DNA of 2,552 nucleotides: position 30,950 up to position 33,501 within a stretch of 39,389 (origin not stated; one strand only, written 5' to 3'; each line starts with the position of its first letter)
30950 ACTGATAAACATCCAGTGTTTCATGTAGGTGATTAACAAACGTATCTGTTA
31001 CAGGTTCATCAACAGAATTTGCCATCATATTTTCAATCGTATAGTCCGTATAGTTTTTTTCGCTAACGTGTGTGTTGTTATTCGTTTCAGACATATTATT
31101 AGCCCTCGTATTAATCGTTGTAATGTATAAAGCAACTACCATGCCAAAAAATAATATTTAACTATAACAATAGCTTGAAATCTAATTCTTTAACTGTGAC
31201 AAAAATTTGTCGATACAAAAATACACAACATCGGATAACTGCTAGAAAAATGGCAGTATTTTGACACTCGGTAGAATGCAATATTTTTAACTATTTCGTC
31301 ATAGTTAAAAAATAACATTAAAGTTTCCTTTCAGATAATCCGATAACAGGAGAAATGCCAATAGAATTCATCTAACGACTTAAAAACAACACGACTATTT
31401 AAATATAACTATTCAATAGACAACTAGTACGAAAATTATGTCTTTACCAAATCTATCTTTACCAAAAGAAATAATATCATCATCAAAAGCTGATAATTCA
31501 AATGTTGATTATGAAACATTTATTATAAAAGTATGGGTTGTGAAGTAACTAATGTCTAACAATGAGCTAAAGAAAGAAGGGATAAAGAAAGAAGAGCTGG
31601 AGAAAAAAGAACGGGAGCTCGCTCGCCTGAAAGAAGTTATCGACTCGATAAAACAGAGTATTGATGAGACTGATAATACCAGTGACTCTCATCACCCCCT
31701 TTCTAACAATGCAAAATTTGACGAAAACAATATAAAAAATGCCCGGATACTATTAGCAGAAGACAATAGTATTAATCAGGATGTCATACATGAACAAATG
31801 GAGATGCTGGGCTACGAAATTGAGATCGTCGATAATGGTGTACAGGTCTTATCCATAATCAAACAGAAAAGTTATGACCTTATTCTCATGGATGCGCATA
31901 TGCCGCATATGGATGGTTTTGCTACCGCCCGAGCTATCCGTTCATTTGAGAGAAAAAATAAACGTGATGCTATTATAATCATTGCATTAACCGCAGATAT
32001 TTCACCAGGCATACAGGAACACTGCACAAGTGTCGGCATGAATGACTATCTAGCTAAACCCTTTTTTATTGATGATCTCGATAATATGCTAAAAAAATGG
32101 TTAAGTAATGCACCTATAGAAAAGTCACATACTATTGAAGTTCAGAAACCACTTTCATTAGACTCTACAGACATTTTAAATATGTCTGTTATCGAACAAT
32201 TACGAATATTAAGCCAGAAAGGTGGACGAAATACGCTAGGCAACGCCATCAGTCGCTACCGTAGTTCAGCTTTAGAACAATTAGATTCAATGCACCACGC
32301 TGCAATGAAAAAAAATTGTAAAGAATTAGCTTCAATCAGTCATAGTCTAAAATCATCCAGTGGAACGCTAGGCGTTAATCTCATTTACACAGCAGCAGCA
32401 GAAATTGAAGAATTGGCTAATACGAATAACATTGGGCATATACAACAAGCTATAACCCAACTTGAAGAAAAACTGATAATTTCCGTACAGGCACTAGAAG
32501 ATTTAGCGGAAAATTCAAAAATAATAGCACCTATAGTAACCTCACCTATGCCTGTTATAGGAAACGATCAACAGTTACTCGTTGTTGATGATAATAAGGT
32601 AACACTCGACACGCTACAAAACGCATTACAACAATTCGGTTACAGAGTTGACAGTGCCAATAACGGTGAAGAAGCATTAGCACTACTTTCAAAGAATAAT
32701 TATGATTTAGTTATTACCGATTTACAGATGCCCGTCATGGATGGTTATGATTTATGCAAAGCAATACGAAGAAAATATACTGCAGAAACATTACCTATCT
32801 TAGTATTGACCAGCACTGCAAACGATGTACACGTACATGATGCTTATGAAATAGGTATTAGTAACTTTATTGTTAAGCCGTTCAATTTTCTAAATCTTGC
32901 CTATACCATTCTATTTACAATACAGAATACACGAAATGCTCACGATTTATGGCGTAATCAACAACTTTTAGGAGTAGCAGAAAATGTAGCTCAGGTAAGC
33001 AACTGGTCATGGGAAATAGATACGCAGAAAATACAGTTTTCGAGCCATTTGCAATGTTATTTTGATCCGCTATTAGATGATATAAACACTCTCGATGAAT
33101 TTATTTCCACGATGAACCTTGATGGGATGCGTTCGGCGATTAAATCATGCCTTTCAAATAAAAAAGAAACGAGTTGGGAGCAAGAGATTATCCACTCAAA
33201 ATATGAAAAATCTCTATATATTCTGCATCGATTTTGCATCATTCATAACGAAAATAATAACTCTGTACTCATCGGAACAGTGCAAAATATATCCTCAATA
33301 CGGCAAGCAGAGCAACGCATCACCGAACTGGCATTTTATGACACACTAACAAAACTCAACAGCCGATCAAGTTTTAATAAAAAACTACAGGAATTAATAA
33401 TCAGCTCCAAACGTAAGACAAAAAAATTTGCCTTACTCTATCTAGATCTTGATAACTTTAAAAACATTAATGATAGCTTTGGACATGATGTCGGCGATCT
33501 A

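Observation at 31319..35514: Sigma-28-driven REC-Hpt-REC-PAS-GGDEF-EAL hybrid plus HDOD protein next to the flagellar genes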

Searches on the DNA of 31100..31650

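Call 63: search_rna_families(source=window, start=31100, end=31650, threshold=evalue, max_evalue=1)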
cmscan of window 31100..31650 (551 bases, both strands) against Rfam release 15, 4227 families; matches with E-value up to 1: 0.
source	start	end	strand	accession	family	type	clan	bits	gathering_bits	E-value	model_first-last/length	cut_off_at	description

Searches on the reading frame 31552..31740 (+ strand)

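Call 53: search_protein_families(library=pfam, proteins=[window:31552-31740:+], max_evalue=10)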
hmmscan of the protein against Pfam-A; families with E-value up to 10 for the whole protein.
seq(63 aa): 2 families
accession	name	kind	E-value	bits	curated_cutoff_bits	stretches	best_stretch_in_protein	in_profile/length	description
PF09457.15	RBD-FIP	-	0.0032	17.7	23.3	1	14-39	7-32/41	FIP domain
PF18504.6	Csm1_N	-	0.014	16.1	26.3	1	11-45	31-65/70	Csm1 N-terminal domain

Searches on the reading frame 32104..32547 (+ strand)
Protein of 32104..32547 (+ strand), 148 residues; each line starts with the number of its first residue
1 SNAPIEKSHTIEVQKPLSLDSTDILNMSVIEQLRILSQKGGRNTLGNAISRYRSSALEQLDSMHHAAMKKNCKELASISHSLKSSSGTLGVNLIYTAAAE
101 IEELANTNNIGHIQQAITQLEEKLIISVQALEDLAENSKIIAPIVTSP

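Call 53: search_protein_families(library=pfam, proteins=[window:32104-32547:+], max_evalue=10)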
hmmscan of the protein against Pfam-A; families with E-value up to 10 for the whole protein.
seq(148 aa): 2 families
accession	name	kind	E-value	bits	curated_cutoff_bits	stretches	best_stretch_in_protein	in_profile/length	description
PF01627.28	Hpt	-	2.3e-09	37.8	24.6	1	51-123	5-77/84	Hpt domain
PF07361.16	Cytochrom_B562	-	0.12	13.5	30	1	54-121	26-91/102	Cytochrome b562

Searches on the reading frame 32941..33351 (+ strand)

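Call 53: search_protein_families(library=pfam, proteins=[window:32941-33351:+], max_evalue=10)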
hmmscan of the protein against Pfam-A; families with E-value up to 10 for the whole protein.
seq(137 aa): 1 family
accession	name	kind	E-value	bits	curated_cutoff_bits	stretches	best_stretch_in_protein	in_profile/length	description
PF08447.18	PAS_3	-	0.061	14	25.6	1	47-113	22-88/89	PAS fold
